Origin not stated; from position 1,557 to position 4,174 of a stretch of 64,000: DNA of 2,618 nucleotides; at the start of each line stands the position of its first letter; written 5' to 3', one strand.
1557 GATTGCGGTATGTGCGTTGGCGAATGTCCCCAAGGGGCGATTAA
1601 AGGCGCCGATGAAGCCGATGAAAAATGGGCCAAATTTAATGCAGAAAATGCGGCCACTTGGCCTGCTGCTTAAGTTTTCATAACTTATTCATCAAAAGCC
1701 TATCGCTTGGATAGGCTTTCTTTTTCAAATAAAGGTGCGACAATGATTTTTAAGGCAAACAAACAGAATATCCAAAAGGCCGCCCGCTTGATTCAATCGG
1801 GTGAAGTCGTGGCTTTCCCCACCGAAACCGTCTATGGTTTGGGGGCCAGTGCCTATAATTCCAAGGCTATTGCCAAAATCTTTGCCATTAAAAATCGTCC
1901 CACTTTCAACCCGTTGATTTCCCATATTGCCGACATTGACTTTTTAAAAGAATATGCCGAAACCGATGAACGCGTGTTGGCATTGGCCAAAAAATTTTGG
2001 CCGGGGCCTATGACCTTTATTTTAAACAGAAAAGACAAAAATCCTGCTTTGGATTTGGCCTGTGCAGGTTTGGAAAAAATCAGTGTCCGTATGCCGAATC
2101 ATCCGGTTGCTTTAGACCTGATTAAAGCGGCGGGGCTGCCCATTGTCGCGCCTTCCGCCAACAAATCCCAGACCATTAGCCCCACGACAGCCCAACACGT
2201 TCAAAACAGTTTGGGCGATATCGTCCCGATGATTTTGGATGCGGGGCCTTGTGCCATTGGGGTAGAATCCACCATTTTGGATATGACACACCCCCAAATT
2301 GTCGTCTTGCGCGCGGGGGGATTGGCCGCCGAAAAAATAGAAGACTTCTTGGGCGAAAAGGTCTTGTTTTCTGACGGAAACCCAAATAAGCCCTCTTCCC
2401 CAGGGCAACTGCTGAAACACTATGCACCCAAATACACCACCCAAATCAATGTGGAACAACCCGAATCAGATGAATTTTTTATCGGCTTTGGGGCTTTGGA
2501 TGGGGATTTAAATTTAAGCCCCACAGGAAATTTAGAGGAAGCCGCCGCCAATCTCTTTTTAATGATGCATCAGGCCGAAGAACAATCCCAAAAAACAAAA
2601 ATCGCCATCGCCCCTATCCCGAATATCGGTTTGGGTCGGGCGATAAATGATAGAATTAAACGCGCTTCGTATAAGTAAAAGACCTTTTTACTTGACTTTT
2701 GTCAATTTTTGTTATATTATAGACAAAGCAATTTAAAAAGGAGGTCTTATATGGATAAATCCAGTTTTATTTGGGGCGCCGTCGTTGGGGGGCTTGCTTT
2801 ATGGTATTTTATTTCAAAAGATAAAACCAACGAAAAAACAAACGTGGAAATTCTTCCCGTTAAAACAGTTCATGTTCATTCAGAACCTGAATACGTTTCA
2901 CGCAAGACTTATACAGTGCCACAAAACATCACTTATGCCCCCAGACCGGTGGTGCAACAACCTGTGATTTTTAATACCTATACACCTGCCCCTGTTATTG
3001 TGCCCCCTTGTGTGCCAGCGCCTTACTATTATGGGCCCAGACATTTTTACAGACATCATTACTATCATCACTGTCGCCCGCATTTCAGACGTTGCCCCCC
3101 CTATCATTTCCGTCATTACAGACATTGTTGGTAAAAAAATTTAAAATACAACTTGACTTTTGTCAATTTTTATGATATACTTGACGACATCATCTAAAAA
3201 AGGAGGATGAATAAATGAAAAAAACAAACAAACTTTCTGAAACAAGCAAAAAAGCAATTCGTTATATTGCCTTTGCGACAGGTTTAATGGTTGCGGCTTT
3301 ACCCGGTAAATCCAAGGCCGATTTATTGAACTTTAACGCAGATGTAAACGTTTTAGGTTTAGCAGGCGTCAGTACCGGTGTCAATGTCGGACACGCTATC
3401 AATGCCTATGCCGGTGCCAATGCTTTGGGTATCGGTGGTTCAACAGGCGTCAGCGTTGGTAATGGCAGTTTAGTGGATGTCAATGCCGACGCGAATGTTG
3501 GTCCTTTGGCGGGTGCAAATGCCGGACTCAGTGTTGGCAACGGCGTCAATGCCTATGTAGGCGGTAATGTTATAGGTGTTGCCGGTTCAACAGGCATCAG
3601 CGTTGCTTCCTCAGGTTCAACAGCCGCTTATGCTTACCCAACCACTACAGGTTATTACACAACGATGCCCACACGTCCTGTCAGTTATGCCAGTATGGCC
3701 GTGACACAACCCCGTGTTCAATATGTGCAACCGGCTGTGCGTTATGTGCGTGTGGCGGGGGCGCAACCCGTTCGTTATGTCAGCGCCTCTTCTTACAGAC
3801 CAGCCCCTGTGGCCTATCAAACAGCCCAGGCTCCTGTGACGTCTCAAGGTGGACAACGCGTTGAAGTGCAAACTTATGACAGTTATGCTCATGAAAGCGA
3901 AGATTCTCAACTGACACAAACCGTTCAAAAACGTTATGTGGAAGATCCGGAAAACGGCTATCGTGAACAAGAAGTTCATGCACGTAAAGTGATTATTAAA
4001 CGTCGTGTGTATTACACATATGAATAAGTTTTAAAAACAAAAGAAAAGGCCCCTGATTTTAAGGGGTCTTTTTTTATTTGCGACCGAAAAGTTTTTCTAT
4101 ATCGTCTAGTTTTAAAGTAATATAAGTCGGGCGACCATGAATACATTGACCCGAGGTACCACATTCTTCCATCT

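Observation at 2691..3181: Identical 20-nt promoter with an embedded TTGAC-N4-GTCAA palindrome upstream of two consecutive small envelope-protein genes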

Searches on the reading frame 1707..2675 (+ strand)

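Call 12: search_protein_families(library=pfam, proteins=[window:1707-2675:+], max_evalue=1)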
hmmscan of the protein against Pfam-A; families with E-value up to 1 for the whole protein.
window:1707-2675:+ (323 aa): 3 families
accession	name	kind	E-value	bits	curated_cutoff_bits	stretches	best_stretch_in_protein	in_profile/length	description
PF01300.24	Sua5_yciO_yrdC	-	1.6e-58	197.6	25.1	1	28-204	2-178/178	Telomere recombination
PF03481.19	Sua5_C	-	9.2e-16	59.1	22.9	1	208-321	3-135/136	Threonylcarbamoyl-AMP synthase, C-terminal domain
PF12404.13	DUF3663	-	0.17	12.3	25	1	4-32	20-50/77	Peptidase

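Call 13: search_protein_families(library=ncbifam, proteins=[window:1707-2675:+], max_evalue=1)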
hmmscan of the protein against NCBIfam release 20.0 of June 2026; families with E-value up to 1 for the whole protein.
window:1707-2675:+ (323 aa): 3 families
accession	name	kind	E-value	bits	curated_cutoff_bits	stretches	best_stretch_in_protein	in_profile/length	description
TIGR00057.1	TIGR00057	equivalog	3.1e-58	196.3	123.2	1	17-215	6-201/202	L-threonylcarbamoyladenylate synthase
NF007919.1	PRK10634.1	equivalog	3.5e-25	88.5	175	1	27-177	3-154/176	L-threonylcarbamoyladenylate synthase type 1 TsaC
TIGR00143.1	hypF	equivalog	1.4e-07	30.1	466.1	1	17-156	189-325/741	carbamoyltransferase HypF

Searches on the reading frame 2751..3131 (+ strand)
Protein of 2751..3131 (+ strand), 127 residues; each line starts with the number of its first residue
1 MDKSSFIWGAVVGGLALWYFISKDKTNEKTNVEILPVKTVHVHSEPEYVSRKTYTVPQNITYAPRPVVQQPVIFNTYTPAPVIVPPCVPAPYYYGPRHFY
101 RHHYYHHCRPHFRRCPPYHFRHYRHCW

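Call 12: search_protein_families(library=pfam, proteins=[window:2751-3131:+], max_evalue=1)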
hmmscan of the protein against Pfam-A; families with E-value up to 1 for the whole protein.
window:2751-3131:+ (127 aa): 0 families

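Call 13: search_protein_families(library=ncbifam, proteins=[window:2751-3131:+], max_evalue=1)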
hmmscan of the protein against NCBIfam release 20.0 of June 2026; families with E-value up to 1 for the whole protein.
window:2751-3131:+ (127 aa): 0 families

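Call 15: find_homologous_proteins(query=window:2751-3131:+)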
Query window:2751-3131:+ (127 aa): 1 proteins with E <= 0.001 among 9 candidates.
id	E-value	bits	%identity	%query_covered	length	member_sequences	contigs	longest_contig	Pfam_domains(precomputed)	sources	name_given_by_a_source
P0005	1.1e-84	300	100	100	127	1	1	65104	-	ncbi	-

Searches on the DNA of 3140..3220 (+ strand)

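Call 80: search_dna_similar(query=window:3140-3220:+, collection=phages, mode=distant, max_evalue=10, max_rows=15)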
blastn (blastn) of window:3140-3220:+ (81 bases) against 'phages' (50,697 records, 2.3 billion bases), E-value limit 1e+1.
Records with a match: 116; places in all: 118; records where one place covers at least 80% of the query: 0.
Best place of each record, by identity: >=99% 18; 95-99% 37; 90-95% 23; 80-90% 31; 60-80% 7.
By first word of the organism name: Bacillus 38; Staphylococcus 22; Enterococcus 12; Listeria 6; Bacteriophage 6; Vibrio 6; Polaribacter 4; Cyanophage 4; Mammaliicoccus 3; bajarodmic 2; and 10 more.
By host as written in the record: - 12; Bacillus cereus 8; Listeria monocytogenes 6; Staphylococcus aureus 5; Polaribacter sp. R2A056_3_33 4; Bacillus anthracis ST-1 4; Staphylococcus epidermidis F12 4; Enterococcus faecalis 4; and 46 more.
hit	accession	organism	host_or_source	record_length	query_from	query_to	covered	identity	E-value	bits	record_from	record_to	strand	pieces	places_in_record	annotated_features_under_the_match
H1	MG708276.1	Enterococcus phage PMBT2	Enterococcus faecalis FAIR-E238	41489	33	81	60%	80.0%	6e-2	42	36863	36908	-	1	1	hypothetical protein (x2)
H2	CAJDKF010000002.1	Enterococcus phage vB_EfaS_159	Cabrales cheese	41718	33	81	60%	80.0%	6e-2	42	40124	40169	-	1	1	hypothetical protein (x2)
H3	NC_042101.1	Enterococcus phage PMBT2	Enterococcus faecalis FAIR-E238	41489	33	81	60%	80.0%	6e-2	42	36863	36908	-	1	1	hypothetical protein (x2)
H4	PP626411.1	Bacillus phage fHSPT3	Bacillus subtilis subsp. subtilis str. ...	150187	1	46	57%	78.7%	7e-1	37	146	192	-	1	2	hypothetical protein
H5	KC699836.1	Bacillus phage SIOphi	Bacillus subtilis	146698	1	46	57%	78.7%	8e+0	34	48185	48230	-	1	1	none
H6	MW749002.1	Bacillus phage vB_BspH_Mawwa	Bacillus sp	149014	1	46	57%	78.7%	8e+0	34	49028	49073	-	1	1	none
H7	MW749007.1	Bacillus phage vB_BspH_TimeGriffin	Bacillus sp.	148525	1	46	57%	78.7%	8e+0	34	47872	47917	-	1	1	none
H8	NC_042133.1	Bacillus phage SIOphi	Bacillus subtilis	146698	1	46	57%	78.7%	8e+0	34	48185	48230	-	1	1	none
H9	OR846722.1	Listeria phage LM 4-11-1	Listeria monocytogenes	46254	29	69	51%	78.0%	8e+0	35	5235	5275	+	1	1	record has no annotation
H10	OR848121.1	Listeria phage LM 4-14-1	Listeria monocytogenes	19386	29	69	51%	78.0%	8e+0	35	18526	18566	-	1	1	record has no annotation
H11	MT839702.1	Bacteriophage sp.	human fecal samples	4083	1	40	49%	80.0%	8e+0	35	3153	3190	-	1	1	record has no annotation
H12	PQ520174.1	Enterococcus phage IME_EF3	-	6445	6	42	46%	84.2%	2e+0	36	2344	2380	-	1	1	record has no annotation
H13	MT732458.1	Polaribacter phage Danklef_1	Polaribacter sp. R2A056_3_33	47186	2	38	46%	84.2%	2e+0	36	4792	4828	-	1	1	structural protein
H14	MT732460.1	Polaribacter phage Danklef_3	Polaribacter sp. R2A056_3_33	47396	2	38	46%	84.2%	2e+0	36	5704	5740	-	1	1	structural protein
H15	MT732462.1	Polaribacter phage Danklef_5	Polaribacter sp. R2A056_3_33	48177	2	38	46%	84.2%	2e+0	36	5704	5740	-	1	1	structural protein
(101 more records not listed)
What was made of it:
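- Tried and rejected: A phage BLAST of the promoter found nothing significant (call 80).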

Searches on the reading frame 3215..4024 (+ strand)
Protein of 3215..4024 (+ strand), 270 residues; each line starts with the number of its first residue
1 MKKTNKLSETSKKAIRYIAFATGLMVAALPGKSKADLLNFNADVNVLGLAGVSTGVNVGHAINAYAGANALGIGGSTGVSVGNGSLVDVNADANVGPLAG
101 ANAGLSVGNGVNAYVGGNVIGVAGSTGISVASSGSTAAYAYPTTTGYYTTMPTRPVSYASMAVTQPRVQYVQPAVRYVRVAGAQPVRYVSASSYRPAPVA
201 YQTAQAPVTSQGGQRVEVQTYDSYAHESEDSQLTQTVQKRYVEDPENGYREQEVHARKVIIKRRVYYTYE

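Call 12: search_protein_families(library=pfam, proteins=[window:3215-4024:+], max_evalue=1)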
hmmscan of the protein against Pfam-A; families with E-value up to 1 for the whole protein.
window:3215-4024:+ (270 aa): 0 families

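Call 13: search_protein_families(library=ncbifam, proteins=[window:3215-4024:+], max_evalue=1)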
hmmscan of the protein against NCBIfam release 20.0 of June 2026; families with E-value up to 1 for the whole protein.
window:3215-4024:+ (270 aa): 0 families

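Call 14: find_homologous_proteins(query=window:3215-4024:+)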
Query window:3215-4024:+ (270 aa): 4 proteins with E <= 0.001 among 6396 candidates.
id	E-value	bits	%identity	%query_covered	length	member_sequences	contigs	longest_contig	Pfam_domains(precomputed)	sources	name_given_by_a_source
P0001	6.4e-166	568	100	100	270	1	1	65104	-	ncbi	-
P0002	6.6e-93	329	62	99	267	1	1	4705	-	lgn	-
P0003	1.8e-36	144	43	100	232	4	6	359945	-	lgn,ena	-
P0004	1.0e-34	138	42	100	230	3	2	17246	-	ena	-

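Call 16: find_encoding_contigs(protein=P0001, flank=3000, max_places=3)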
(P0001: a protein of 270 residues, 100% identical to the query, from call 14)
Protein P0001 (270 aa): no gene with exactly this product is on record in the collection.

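Call 17: find_encoding_contigs(protein=P0002, flank=5000, max_places=4)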
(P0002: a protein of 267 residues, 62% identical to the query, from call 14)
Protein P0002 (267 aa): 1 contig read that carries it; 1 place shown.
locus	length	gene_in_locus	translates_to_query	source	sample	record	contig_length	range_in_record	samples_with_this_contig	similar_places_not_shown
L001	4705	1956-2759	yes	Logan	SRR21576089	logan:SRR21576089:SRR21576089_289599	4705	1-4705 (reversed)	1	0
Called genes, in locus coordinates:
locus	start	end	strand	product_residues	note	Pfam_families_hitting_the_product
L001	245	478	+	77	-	PF00037:Fer4, PF12837:Fer4_6 (weak), PF13237:Fer4_10, PF12838:Fer4_7, PF13187:Fer4_9, PF13484:Fer4_16 (weak), PF12797:Fer4_2 (weak), PF00037:Fer4, +7 more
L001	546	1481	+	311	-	PF01300:Sua5_yciO_yrdC, PF03481:Sua5_C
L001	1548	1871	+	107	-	-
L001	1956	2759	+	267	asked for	-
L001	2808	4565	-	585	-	PF02518:HATPase_c, PF13589:HATPase_c_3, PF01119:DNA_mis_repair, PF08676:MutL_C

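Call 18: find_encoding_contigs(protein=P0003, flank=6000, max_places=6)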
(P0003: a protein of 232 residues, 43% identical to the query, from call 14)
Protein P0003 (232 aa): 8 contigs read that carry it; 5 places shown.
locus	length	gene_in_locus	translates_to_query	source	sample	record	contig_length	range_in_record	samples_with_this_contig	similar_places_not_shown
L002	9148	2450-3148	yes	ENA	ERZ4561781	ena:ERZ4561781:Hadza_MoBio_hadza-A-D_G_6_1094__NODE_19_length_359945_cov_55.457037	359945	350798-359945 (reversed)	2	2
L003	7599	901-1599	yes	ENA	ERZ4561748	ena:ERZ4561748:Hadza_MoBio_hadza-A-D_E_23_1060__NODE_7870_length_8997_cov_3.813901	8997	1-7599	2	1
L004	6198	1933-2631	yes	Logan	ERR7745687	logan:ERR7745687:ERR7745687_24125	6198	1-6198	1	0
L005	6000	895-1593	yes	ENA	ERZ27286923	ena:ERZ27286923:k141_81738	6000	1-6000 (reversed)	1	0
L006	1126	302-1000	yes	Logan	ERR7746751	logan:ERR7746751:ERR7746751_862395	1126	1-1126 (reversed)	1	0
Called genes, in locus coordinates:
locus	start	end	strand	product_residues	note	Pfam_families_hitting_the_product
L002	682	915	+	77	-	PF00037:Fer4, PF12797:Fer4_2 (faint), PF12837:Fer4_6 (weak), PF13237:Fer4_10, PF12838:Fer4_7, PF13187:Fer4_9, PF00037:Fer4 (weak), PF12837:Fer4_6 (weak), +7 more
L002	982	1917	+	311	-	PF01300:Sua5_yciO_yrdC, PF03481:Sua5_C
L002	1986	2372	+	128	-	-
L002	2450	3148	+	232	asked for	-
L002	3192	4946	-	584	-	PF02518:HATPase_c (weak), PF13589:HATPase_c_3, PF01119:DNA_mis_repair, PF08676:MutL_C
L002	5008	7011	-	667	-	PF04851:ResIII, PF00270:DEAD (faint), PF17757:UvrB_inter, PF27431:UvrB_3rd, PF00271:Helicase_C, PF12344:UvrB, PF02151:UVR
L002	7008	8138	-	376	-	-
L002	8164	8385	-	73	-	PF01176:eIF-1a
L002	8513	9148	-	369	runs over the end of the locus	PF13439:Glyco_transf_4 (weak), PF20706:GT4-conflict (weak), PF00534:Glycos_transf_1, PF13692:Glyco_trans_1_4, PF13524:Glyco_trans_1_2 (weak)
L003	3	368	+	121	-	?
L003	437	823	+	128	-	-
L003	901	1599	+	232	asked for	-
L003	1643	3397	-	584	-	PF02518:HATPase_c (weak), PF13589:HATPase_c_3, PF01119:DNA_mis_repair, PF08676:MutL_C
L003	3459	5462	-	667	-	PF04851:ResIII, PF00270:DEAD (faint), PF17757:UvrB_inter, PF27431:UvrB_3rd, PF00271:Helicase_C, PF12344:UvrB, PF02151:UVR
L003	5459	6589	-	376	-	-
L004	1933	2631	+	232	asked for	-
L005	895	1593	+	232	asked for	-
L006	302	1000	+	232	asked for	-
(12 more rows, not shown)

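Call 19: find_encoding_contigs(protein=P0004, flank=6000, max_places=4)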
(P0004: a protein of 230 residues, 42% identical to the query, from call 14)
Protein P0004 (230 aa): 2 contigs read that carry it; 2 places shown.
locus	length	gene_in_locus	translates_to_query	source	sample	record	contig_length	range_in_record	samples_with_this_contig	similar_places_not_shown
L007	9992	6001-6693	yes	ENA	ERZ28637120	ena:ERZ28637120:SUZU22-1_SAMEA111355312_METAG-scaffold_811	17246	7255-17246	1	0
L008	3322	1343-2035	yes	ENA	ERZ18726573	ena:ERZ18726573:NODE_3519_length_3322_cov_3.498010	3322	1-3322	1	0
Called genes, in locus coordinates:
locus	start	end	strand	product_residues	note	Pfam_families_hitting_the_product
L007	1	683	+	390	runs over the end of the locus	PF18073:Zn_ribbon_LapB (weak)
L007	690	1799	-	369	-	PF02646:RmuC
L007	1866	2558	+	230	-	PF13398:Peptidase_M50B (weak)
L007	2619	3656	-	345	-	-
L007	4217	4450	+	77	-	PF00037:Fer4, PF12797:Fer4_2 (faint), PF12837:Fer4_6 (weak), PF13237:Fer4_10, PF12838:Fer4_7, PF13187:Fer4_9, PF00037:Fer4 (weak), PF12837:Fer4_6 (weak), +7 more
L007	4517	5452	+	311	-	PF01300:Sua5_yciO_yrdC, PF03481:Sua5_C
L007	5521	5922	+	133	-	-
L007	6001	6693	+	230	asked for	-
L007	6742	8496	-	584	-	PF02518:HATPase_c (weak), PF13589:HATPase_c_3, PF01119:DNA_mis_repair, PF08676:MutL_C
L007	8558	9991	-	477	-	?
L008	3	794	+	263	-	?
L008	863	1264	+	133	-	-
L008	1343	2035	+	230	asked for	-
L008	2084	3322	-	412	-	?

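Call 65: search_protein_representatives(alignment_id=A3)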
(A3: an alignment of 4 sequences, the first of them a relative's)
Query: 4 sequences, 259 profile positions. Proteins with E-value up to 0.001 (for the whole library): 5; up to 1e-10: 4; up to 1e-30: 3. The best 5 are listed.
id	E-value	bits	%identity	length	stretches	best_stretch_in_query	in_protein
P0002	1.6e-130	450.6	-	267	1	1-259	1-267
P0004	1.6e-88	313.0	-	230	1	1-258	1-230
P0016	3.7e-50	187.2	-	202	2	136-259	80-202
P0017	5.1e-16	75.3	-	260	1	46-259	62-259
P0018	3.1e-04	36.7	-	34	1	1-22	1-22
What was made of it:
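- Tried and rejected: Pfam, NCBIfam and exhaustive HMM searches found no family for gene 1 or gene 2 (calls 12, 13, 65).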

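Call 66: find_encoding_contigs(protein=P0017, flank=4000, max_places=3)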
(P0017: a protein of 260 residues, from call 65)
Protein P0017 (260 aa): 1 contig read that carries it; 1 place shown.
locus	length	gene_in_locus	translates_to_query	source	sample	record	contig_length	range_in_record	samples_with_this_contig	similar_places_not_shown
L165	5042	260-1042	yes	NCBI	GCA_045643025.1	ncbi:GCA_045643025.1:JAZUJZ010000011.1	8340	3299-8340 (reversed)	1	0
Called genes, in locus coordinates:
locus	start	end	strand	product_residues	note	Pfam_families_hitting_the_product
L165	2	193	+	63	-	?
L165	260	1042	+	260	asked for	-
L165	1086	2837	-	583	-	PF02518:HATPase_c, PF13589:HATPase_c_3, PF01119:DNA_mis_repair, PF08676:MutL_C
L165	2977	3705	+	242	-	PF13084:DUF3943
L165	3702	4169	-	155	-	PF04073:tRNA_edit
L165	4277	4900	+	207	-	PF02525:Flavodoxin_2 (weak), PF03358:FMN_red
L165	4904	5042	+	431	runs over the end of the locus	PF03702:AnmK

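Call 67: find_encoding_contigs(protein=P0016, flank=4000, max_places=3)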
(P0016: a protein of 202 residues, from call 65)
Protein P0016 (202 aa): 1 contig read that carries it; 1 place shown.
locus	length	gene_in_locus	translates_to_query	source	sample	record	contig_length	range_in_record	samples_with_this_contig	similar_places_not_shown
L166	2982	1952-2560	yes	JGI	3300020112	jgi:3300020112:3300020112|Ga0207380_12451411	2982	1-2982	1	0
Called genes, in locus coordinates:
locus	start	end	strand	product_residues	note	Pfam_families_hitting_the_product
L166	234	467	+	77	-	PF00037:Fer4 (weak), PF13237:Fer4_10, PF12838:Fer4_7, PF13187:Fer4_9, PF12797:Fer4_2 (weak), PF00037:Fer4, PF12837:Fer4_6 (weak), PF13237:Fer4_10 (weak), +7 more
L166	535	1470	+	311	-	PF01300:Sua5_yciO_yrdC, PF03481:Sua5_C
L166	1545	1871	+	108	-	-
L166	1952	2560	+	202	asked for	-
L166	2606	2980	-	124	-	?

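Call 86: predict_structure(alignment_id=A5)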
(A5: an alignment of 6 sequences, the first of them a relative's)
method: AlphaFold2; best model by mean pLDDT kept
length: 270 residues; sequences in the alignment: 6
mean_pLDDT: 35.5   pTM: 0.21
mean pLDDT of the five models: 35.5, 32.4, 31.6, 30.6, 26.4
residues with pLDDT >= 90: 0; 70-90: 0; 50-70: 44; < 50: 226
segments of 3 or more residues with pLDDT < 50: 1-213, 225-227, 265-270
pLDDT, mean of each block of 10 residues (from residue 1): 38 31 28 25 29 33 34 35 34 34 35 34 31 31 25 22 22 23 24 29 33 49 50 58 62 63 46
secondary structure, 60 per line:
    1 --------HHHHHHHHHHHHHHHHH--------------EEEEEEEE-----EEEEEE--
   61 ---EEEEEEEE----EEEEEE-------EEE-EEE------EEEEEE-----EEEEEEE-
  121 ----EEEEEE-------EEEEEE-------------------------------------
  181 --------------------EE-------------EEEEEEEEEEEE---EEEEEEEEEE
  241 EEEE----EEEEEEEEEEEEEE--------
elements in order: H9-25 E40-47 E53-58 E64-71 E76-81 E89-91 E93-95 E102-107 E113-119 E125-130 E138-143 E216-227 E231-244 E249-262
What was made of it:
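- Tried and rejected: The AlphaFold2 model of gene 2 had pLDDT 35 and was unusable, so no fold search was run (call 86).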
